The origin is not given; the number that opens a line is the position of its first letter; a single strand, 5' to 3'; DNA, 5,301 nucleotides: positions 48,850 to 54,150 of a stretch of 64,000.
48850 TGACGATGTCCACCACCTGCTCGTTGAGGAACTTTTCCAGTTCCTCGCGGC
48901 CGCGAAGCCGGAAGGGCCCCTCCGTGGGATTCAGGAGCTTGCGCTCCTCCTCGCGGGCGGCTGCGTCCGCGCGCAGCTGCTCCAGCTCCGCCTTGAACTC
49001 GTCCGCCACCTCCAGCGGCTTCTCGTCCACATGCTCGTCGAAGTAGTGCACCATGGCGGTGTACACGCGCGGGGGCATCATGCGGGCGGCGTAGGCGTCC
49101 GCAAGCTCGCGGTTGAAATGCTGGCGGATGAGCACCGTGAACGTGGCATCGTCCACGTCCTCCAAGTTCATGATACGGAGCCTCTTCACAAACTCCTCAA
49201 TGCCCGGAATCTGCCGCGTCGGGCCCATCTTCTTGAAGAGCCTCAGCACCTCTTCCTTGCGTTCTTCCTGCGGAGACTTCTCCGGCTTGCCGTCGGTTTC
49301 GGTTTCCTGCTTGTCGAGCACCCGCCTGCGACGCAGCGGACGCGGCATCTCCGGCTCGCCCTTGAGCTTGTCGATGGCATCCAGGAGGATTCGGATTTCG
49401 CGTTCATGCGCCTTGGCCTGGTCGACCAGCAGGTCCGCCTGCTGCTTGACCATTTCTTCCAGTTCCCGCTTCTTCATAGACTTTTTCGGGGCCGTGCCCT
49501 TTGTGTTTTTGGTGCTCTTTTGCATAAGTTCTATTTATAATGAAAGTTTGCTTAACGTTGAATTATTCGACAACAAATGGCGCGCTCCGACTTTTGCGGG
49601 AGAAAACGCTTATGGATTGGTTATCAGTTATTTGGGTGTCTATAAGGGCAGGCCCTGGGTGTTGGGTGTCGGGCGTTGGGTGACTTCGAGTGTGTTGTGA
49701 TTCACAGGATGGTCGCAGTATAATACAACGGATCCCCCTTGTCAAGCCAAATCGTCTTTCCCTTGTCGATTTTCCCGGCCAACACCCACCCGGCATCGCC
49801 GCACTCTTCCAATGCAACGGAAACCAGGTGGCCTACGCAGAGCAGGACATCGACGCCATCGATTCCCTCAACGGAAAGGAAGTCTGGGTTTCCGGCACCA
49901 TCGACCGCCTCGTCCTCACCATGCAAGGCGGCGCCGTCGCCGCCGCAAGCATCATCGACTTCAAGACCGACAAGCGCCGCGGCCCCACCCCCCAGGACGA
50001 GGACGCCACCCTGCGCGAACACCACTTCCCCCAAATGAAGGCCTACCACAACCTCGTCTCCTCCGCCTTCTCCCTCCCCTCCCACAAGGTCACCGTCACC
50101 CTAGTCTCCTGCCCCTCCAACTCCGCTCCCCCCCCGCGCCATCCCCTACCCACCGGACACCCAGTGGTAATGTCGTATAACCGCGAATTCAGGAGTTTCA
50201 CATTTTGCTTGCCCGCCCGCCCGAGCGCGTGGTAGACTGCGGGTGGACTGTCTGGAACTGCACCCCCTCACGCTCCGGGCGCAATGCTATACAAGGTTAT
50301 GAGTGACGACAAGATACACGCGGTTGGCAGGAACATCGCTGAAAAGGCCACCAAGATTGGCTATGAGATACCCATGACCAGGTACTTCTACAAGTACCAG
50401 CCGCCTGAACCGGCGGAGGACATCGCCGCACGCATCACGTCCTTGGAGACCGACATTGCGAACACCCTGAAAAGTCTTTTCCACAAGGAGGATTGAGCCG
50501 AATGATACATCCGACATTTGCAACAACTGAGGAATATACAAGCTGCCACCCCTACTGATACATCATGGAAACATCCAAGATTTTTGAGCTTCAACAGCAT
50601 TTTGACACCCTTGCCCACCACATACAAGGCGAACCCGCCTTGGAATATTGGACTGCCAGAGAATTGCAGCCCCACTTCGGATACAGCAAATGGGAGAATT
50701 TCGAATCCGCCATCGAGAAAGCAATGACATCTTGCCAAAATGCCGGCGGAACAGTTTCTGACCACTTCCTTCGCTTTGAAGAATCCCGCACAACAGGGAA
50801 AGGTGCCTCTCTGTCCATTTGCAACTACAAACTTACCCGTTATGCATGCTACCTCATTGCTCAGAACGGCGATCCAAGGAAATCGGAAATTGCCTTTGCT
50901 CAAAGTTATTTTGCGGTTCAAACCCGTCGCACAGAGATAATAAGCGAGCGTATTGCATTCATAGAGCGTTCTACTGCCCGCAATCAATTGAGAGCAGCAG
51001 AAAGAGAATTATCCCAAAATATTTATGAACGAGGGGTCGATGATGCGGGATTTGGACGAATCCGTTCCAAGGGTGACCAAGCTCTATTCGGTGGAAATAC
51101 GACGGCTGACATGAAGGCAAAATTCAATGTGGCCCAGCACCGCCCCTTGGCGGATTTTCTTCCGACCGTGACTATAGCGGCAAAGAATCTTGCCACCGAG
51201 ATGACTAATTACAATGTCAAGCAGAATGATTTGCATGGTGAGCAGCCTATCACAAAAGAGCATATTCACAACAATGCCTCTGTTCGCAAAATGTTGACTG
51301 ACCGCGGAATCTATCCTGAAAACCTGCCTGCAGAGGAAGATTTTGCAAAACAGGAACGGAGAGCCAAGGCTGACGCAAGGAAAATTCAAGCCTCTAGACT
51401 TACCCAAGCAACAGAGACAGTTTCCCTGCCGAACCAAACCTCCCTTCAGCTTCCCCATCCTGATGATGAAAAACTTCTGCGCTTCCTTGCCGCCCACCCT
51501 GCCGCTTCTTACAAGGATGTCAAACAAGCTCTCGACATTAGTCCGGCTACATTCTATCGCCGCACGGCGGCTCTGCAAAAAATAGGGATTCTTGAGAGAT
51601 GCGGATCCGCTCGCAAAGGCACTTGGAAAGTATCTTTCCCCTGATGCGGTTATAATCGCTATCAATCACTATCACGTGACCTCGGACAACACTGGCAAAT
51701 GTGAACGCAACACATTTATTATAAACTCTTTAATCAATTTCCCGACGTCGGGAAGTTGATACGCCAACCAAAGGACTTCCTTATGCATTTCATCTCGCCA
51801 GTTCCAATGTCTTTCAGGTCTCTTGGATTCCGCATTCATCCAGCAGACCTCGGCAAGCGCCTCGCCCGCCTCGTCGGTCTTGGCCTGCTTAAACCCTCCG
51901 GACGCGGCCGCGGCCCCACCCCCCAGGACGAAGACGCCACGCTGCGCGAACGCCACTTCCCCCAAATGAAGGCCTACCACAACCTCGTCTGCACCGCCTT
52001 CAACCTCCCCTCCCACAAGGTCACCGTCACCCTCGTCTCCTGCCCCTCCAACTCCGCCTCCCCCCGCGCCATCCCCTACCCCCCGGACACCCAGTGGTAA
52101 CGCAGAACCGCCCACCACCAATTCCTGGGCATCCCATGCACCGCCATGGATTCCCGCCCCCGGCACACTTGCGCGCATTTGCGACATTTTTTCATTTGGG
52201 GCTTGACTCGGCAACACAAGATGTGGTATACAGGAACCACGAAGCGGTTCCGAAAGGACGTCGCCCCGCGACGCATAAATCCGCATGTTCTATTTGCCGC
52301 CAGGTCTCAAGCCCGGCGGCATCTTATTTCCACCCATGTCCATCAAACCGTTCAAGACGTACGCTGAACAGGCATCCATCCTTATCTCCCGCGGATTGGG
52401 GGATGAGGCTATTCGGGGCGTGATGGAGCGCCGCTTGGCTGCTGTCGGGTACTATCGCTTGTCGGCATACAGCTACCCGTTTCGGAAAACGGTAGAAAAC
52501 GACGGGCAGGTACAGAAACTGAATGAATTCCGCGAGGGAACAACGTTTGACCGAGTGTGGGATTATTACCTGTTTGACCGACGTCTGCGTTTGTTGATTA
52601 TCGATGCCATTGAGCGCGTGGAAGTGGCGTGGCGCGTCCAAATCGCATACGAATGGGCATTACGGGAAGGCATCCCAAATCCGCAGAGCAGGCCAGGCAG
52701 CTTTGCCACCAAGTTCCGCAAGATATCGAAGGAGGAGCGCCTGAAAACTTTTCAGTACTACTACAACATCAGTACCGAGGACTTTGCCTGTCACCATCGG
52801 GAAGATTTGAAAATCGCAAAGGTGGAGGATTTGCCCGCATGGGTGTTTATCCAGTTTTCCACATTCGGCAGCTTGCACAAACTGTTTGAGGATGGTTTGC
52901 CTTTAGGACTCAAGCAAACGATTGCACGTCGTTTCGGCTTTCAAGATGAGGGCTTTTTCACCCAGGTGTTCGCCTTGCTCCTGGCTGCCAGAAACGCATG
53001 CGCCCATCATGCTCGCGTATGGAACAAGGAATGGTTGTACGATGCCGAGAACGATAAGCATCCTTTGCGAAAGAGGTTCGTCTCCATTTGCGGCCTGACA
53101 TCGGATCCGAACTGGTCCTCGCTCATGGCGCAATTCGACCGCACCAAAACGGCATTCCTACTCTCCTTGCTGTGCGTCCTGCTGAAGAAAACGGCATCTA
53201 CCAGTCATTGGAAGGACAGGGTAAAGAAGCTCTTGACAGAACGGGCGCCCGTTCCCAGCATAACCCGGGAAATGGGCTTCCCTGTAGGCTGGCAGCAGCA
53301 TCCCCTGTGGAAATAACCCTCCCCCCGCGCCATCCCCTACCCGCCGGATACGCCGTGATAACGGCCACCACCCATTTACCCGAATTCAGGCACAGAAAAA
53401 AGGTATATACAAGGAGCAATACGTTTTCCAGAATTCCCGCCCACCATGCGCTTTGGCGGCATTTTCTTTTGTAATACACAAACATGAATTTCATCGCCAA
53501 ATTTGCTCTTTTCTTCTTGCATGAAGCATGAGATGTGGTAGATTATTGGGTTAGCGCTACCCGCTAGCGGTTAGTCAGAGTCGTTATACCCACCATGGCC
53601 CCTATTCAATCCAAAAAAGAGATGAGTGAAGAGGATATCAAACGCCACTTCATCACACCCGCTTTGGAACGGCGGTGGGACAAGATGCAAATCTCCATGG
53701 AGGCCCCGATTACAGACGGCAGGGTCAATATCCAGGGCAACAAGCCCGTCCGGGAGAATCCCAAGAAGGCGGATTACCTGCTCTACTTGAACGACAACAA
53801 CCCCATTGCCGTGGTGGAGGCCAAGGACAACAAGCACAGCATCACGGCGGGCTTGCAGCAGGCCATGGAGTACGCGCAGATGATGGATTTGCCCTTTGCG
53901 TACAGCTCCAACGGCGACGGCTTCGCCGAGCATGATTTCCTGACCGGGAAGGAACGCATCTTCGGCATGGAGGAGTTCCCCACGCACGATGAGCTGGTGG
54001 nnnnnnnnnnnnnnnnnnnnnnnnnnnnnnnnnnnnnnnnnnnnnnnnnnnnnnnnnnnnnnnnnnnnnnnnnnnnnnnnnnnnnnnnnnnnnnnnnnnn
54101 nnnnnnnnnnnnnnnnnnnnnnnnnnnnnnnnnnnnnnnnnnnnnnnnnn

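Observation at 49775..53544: Three direct copies of an addA-like gene tail plus promoter delimit the defence cassettes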

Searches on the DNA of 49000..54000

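Call 56: search_rna_families(source=window, start=49000, end=54000, threshold=evalue, max_evalue=1)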
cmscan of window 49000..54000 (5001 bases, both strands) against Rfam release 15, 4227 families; matches with E-value up to 1: 0.
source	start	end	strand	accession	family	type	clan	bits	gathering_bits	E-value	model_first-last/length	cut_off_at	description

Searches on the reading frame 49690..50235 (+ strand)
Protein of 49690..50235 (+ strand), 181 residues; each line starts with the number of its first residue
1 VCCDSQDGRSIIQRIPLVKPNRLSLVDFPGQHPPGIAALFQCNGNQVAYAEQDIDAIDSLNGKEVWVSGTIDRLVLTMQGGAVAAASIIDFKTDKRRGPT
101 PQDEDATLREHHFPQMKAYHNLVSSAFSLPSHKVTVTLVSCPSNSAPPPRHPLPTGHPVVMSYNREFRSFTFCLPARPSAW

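Call 7: search_protein_families(library=pfam, proteins=[window:49690-50235:+], max_evalue=0.01)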
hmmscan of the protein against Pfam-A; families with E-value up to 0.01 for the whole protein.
window:49690-50235:+ (181 aa): 1 family
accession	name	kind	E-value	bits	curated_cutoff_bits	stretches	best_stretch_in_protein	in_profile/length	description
PF12705.13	PDDEXK_1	-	4e-05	24.1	22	1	55-135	120-183/247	PD-(D/E)XK nuclease superfamily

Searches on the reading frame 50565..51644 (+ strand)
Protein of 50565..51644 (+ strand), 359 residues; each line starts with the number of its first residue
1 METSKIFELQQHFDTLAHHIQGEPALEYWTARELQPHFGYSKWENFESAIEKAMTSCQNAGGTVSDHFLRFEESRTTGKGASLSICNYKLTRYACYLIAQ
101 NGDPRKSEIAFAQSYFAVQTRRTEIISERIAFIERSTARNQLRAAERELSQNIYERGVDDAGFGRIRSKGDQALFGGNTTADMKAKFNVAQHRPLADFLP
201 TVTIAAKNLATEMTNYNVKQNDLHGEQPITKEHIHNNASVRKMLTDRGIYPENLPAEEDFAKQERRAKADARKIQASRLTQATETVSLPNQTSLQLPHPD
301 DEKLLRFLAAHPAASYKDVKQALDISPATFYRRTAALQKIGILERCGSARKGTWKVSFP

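Call 8: search_protein_families(library=pfam, proteins=[window:50565-51644:+], max_evalue=0.01)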
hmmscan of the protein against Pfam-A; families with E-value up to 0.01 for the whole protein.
window:50565-51644:+ (359 aa): 5 families
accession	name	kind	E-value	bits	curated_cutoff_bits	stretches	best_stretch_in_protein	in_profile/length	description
PF02498.22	Bro-N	-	1.4e-06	29.2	25.6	1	27-112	11-88/96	BRO family, N-terminal domain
PF13412.12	HTH_24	-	0.00024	21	21.9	1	301-344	5-48/48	Winged helix-turn-helix DNA-binding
PF09339.16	HTH_IclR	-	0.00071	19.7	22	1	304-345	8-50/52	IclR helix-turn-helix domain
PF12840.13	HTH_20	-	0.0033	17.8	27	0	304-345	9-50/51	Helix-turn-helix domain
PF13404.12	HTH_AsnC-type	-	0.0052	17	27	1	301-338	5-42/42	AsnC-type helix-turn-helix domain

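Call 25: find_encoding_contigs(protein=window:50565-51644:+, flank=10000, max_places=10)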
Protein window:50565-51644:+ (359 aa): 2 contigs read that carry it; 2 places shown.
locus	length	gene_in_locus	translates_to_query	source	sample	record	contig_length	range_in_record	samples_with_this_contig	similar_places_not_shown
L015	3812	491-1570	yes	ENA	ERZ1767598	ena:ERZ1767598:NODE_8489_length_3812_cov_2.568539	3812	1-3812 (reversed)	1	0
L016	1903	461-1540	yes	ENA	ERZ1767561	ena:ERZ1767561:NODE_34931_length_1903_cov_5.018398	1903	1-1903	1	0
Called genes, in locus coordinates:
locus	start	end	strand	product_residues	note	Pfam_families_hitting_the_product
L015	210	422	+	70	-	-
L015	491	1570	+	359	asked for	PF02498:Bro-N (weak)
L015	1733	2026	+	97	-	-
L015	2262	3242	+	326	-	PF07751:Abi_2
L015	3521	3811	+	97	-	?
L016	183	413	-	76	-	-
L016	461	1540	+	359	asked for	PF02498:Bro-N (weak)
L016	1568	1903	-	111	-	?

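Call 68: search_protein_families(library=padloc, proteins=[window:50565-51644:+], max_evalue=0.001)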
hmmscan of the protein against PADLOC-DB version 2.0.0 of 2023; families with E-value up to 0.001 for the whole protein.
window:50565-51644:+ (359 aa): 5 families
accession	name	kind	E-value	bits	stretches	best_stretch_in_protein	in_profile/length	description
PDLC04919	PDC-S13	-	5.3e-104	345.4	1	1-277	1-276/281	-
PDLC03083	Specificity_I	-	5.9e-42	141.7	1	26-269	17-267/717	Type I specificity subunit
PDLC04871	PDC-S05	-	4e-24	83.3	1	2-129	3-128/468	-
PDLC04918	PDC-S13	-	2.8e-12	45.2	2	162-266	95-200/214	-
PDLC03963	SoFic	-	6.2e-05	20.5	1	271-349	268-344/361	-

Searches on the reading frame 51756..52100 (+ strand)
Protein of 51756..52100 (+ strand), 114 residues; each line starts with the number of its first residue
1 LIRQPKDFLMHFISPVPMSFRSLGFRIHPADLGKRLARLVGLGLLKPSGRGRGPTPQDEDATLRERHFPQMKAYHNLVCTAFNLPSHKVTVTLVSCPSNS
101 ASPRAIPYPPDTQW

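Call 8: search_protein_families(library=pfam, proteins=[window:51756-52100:+], max_evalue=0.01)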
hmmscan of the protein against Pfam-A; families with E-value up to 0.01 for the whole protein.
window:51756-52100:+ (114 aa): 0 families

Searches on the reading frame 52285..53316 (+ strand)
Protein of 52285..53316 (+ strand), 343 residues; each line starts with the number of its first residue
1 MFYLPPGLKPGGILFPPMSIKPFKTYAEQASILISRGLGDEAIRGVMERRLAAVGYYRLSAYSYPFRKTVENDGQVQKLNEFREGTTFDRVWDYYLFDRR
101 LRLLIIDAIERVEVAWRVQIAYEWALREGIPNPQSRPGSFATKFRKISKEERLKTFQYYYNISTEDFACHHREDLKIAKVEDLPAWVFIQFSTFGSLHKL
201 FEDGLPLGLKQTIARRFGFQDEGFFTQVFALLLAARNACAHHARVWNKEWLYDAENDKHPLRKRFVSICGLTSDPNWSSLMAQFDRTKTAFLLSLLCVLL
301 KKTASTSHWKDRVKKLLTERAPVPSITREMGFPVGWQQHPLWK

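Call 8: search_protein_families(library=pfam, proteins=[window:52285-53316:+], max_evalue=0.01)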
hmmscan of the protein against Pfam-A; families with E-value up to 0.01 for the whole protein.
window:52285-53316:+ (343 aa): 1 family
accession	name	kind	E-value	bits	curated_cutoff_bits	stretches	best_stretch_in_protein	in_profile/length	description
PF07751.16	Abi_2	-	6.8e-40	137.8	25.6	1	51-247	3-184/184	Abi-like protein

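Call 38: find_encoding_contigs(protein=window:52336-53316:+, flank=10000, max_places=10)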
Protein window:52336-53316:+ (326 aa): 1 contig read that carries it; 1 place shown.
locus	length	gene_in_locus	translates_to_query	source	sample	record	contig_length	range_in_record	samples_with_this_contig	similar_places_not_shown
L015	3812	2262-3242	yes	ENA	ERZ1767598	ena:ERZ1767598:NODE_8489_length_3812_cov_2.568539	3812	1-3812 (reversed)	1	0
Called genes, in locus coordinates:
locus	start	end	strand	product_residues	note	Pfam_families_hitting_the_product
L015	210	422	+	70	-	-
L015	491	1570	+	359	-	PF02498:Bro-N (weak)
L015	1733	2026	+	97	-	-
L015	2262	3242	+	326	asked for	PF07751:Abi_2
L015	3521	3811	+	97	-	?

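Call 68: search_protein_families(library=padloc, proteins=[window:52285-53316:+], max_evalue=0.001)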
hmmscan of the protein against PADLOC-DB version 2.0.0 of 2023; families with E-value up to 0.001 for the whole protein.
window:52285-53316:+ (343 aa): 1 family
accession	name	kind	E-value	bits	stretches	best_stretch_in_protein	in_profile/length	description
PDLC02344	AbiD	-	3.7e-43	146.2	1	18-339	2-274/277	AbiD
